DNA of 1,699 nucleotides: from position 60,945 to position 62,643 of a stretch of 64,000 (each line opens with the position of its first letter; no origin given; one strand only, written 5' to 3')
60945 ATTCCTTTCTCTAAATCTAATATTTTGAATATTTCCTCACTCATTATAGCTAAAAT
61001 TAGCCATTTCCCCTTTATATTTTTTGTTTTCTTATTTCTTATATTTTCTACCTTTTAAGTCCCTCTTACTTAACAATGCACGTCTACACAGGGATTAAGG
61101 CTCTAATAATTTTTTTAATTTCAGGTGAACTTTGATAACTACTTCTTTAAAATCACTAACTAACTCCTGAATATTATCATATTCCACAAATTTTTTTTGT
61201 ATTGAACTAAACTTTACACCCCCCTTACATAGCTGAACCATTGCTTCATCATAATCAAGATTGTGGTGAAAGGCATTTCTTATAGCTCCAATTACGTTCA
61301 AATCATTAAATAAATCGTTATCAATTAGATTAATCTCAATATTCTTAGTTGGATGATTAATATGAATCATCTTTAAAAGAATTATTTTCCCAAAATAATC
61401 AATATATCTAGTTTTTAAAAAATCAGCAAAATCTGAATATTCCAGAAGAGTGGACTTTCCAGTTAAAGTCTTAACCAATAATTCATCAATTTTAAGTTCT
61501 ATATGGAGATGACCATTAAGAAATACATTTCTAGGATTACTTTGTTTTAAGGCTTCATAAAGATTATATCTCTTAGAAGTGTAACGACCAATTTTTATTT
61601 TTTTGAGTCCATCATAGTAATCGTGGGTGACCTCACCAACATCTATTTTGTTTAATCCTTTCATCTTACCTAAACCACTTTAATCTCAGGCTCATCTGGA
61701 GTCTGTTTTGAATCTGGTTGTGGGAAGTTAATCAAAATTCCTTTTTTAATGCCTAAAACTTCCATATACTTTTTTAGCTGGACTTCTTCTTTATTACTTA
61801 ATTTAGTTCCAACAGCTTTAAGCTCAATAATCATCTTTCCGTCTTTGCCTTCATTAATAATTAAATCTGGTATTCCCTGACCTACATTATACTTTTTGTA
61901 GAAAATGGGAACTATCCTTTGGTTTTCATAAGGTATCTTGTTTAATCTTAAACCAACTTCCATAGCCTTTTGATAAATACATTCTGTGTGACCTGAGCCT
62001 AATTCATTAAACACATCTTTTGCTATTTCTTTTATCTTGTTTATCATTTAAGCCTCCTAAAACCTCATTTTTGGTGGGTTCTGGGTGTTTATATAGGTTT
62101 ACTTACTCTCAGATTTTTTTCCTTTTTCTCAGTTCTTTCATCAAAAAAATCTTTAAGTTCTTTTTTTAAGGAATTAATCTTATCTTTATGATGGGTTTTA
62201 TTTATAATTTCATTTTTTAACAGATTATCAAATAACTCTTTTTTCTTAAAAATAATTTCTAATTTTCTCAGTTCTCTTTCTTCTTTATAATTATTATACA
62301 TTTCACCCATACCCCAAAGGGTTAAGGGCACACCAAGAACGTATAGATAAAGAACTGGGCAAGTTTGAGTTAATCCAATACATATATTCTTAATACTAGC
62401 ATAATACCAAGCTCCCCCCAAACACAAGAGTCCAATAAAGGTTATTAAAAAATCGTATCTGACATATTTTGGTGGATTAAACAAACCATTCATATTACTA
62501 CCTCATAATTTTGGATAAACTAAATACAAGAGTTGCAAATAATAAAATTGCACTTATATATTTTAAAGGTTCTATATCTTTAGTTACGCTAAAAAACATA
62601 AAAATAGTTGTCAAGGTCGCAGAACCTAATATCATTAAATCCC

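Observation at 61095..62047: HEPN protein translationally coupled to a GxxExxY (PD-(D/E)xK-like) protein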

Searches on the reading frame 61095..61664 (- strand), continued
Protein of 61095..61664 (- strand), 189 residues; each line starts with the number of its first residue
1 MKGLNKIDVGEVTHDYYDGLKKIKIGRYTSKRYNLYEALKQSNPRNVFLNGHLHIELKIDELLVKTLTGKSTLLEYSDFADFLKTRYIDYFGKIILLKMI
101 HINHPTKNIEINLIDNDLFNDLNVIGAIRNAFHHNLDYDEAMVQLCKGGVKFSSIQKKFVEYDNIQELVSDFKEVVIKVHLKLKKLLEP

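Call 87: search_protein_families(library=pfam, proteins=[P0013, P0014, P0015, P0016, P0018, P0019, P0020, P0021, P0023, P0026], max_evalue=0.1)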
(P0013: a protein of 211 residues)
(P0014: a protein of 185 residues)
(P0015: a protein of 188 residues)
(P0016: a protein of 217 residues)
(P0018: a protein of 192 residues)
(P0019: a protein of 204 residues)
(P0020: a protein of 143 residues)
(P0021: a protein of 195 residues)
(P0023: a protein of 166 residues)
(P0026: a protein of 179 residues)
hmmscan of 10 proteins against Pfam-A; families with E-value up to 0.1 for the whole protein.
P0013 (211 aa): 0 families

P0014 (185 aa): 1 family
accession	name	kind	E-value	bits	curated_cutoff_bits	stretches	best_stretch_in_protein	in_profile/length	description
PF08795.16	DUF1796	-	0.054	13.8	23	1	64-146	29-111/166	Putative papain-like cysteine peptidase (DUF1796)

P0015 (188 aa): 0 families

P0016 (217 aa): 1 family
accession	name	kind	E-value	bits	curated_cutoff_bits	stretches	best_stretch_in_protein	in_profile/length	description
PF04681.18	Bys1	-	0.038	14.4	24.3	1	130-189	41-101/145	Blastomyces yeast-phase-specific protein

P0018 (192 aa): 0 families

P0019 (204 aa): 2 families
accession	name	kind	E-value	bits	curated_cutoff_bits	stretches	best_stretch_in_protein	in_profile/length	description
PF25308.1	Rgr-1_C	-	0.044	13.7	27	0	71-129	6-64/183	Rgr-1, C-terminal domain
PF14165.11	YtzH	-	0.067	14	27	0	67-130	3-66/86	YtzH-like protein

P0020 (143 aa): 1 family
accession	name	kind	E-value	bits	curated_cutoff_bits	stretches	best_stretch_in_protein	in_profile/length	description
PF13643.11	DUF4145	-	0.019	15.5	23.1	1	43-78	38-73/88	Domain of unknown function (DUF4145)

P0021 (195 aa): 1 family
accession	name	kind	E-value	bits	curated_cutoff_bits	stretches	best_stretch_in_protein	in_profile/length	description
PF22690.1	FAS_AT_central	-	0.0053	17.2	25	1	111-151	16-53/84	Fatty acid synthase central AT domain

P0023 (166 aa): 1 family
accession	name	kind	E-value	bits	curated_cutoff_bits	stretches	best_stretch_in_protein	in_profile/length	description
PF11249.13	DUF3047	-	0.012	15.6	27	1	62-143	98-181/198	Protein of unknown function (DUF3047)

P0026 (179 aa): 0 families

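Call 90: search_dna_similar(query=window:61095-61664:-, collection=phages, mode=protein, max_evalue=0.01, max_rows=10)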
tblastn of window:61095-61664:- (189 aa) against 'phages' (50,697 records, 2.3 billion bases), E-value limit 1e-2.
No match.

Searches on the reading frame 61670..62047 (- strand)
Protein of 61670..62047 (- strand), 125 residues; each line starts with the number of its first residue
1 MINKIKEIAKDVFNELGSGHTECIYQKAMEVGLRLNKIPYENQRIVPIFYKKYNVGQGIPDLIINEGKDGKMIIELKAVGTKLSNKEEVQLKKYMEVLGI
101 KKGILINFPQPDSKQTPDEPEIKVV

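Call 3: search_protein_families(library=pfam, proteins=[window:61670-62047:-], max_evalue=1)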
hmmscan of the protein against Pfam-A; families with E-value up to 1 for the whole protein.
window:61670-62047:- (125 aa): 6 families
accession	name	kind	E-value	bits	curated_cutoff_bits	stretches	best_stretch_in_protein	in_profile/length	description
PF13366.12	PDDEXK_3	-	3.1e-27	95.7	22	1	3-113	5-110/117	PD-(D/E)XK nuclease superfamily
PF08774.17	VRR_NUC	-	0.00032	21.2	23.8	1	50-92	49-100/116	VRR-NUC domain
PF13588.12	HSDR_N_2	-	0.00042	20.8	25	1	38-107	17-87/110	Type I restriction enzyme R protein N terminus (HSDR_N)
PF08123.19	DOT1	-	0.0011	19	23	1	2-34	35-67/205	Histone methylation protein DOT1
PF01939.22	NucS_C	-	0.0013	19.2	24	1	51-101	25-73/124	Endonuclease NucS C-terminal domain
PF01930.23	Cas_Cas4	-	0.046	14.3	22.7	1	28-105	30-98/160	Domain of unknown function DUF83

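Call 4: search_protein_families(library=ncbifam, proteins=[window:61670-62047:-], max_evalue=1)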
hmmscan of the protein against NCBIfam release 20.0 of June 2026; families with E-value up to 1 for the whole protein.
window:61670-62047:- (125 aa): 3 families
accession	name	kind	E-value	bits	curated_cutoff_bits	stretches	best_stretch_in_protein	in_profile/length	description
TIGR04256.1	GxxExxY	subfamily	9.5e-24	84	35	1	2-112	3-109/116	GxxExxY protein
TIGR00372.1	cas4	equivalog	0.021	14.7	65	1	40-106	53-117/180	CRISPR-associated protein Cas4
NF003270.0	PRK04247.1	equivalog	0.064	12.3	216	1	49-99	151-199/250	endonuclease NucS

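Call 5: search_protein_families(library=padloc, proteins=[window:61670-62047:-], max_evalue=1)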
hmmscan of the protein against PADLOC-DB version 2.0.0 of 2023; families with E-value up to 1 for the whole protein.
window:61670-62047:- (125 aa): 2 families
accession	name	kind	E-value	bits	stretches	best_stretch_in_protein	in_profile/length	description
PDLC00943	Cas4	-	0.0056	14.7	1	40-106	53-117/180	CRISPR-associated protein Cas4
PDLC02083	Cas4_II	-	0.016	13.6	1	49-98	69-114/186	-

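Call 89: search_dna_similar(query=window:61670-62047:-, collection=plasmids, mode=protein, max_evalue=1e-8, max_rows=12, rows=spread)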
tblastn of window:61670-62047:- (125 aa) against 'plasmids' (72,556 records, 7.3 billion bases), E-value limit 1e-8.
Records with a match: 2; places in all: 2; records where one place covers at least 80% of the query: 2.
Best place of each record, by identity: <60% 2.
By first word of the organism name: Bacteroides 1; Treponema 1.
By predicted mobility (MOB-suite, as given by PLSDB): non-mobilizable 2.
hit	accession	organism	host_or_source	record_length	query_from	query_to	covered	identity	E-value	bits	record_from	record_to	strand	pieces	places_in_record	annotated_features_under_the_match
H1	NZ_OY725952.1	Bacteroides finegoldii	-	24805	1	115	92%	36.2%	6e-9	59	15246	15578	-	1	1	GxxExxY protein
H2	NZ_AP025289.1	Treponema saccharophilum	-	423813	4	108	84%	35.8%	5e-9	60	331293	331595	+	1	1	GxxExxY protein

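Call 91: get_annotated_region(hit=H1, flank=3000)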
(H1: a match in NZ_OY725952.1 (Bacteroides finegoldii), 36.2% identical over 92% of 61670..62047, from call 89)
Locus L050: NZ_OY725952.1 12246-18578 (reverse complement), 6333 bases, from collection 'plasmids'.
description: Bacteroides finegoldii strain Bacteroides finegoldii TSDC17.2-1.1 plasmid 50, complete sequence
organism: Bacteroides finegoldii (NCBI taxid 338188)
taxonomy: Bacteria; Bacteroidota; Bacteroidia; Bacteroidales; Bacteroidaceae; Bacteroides; Bacteroides finegoldii
host: -; source: -; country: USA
typing (MOB-suite, as given by PLSDB): non-mobilizable
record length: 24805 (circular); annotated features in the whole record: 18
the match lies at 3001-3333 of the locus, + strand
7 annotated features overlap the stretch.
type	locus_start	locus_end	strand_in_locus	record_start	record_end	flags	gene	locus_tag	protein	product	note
CDS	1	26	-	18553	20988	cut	thrA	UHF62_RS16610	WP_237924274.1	bifunctional aspartate kinase/homoserine dehydrogenase I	GO:0008652 - amino acid biosynthetic process [Evidence IEA]; GO:0009067 - aspartate family amino acid biosynthetic ...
CDS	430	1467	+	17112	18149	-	-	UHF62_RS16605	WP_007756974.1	asparaginase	-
CDS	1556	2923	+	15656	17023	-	radA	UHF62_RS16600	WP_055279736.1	DNA repair protein RadA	GO:0006281 - DNA repair [Evidence IEA]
CDS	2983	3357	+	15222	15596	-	-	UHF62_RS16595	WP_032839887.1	GxxExxY protein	-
CDS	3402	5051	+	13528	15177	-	-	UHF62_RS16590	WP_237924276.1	FAD-dependent protein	-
CDS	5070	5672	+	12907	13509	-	-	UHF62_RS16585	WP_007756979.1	LuxR C-terminal-related transcriptional regulator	GO:0006355 - regulation of DNA-templated transcription [Evidence IEA]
CDS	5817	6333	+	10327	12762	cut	-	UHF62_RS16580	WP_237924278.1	TonB-dependent receptor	-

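Call 92: get_annotated_region(hit=H2, flank=3000)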
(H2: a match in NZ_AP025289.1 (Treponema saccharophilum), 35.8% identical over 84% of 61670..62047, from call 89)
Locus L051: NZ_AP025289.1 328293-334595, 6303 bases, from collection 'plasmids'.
description: Treponema saccharophilum strain JCM 32279 plasmid pTS1, complete sequence
organism: Treponema saccharophilum (NCBI taxid 165)
taxonomy: Bacteria; Spirochaetota; Spirochaetia; Spirochaetales; Treponemataceae; Treponema; Treponema saccharophilum
host: -; source: -; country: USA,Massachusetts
typing (MOB-suite, as given by PLSDB): non-mobilizable
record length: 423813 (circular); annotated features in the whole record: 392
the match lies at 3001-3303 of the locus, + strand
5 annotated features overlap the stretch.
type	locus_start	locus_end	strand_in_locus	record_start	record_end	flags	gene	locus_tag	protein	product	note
CDS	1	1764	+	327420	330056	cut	-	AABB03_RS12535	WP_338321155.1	SUMF1/EgtB/PvdO family nonheme iron enzyme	-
CDS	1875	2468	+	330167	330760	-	-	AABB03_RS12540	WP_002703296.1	hypothetical protein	-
CDS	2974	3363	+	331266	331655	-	-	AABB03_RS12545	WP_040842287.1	GxxExxY protein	-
CDS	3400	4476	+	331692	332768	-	-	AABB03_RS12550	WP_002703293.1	Fic family protein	-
CDS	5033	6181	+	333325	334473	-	-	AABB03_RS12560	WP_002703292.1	ATP-binding protein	-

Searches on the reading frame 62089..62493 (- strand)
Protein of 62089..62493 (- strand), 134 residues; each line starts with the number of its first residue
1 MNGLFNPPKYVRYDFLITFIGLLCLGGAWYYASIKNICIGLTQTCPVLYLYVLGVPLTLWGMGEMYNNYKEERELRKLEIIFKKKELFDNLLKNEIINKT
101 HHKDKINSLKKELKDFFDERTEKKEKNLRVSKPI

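Call 3: search_protein_families(library=pfam, proteins=[window:62089-62493:-], max_evalue=1)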
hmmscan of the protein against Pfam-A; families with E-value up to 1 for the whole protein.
window:62089-62493:- (134 aa): 1 family
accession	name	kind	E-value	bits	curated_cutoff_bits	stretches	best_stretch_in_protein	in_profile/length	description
PF18928.5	DUF5677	-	0.14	12.6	27.1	1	65-124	58-116/166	Family of unknown function (DUF5677)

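Call 4: search_protein_families(library=ncbifam, proteins=[window:62089-62493:-], max_evalue=1)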
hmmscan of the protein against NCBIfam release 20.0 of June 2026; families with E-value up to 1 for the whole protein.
window:62089-62493:- (134 aa): 0 families

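Call 5: search_protein_families(library=padloc, proteins=[window:62089-62493:-], max_evalue=1)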
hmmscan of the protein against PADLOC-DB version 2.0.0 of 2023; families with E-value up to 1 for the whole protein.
window:62089-62493:- (134 aa): 1 family
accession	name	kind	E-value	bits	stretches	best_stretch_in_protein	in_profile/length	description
PDLC02046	Cas7d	-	0.031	11.4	1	65-124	232-290/305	-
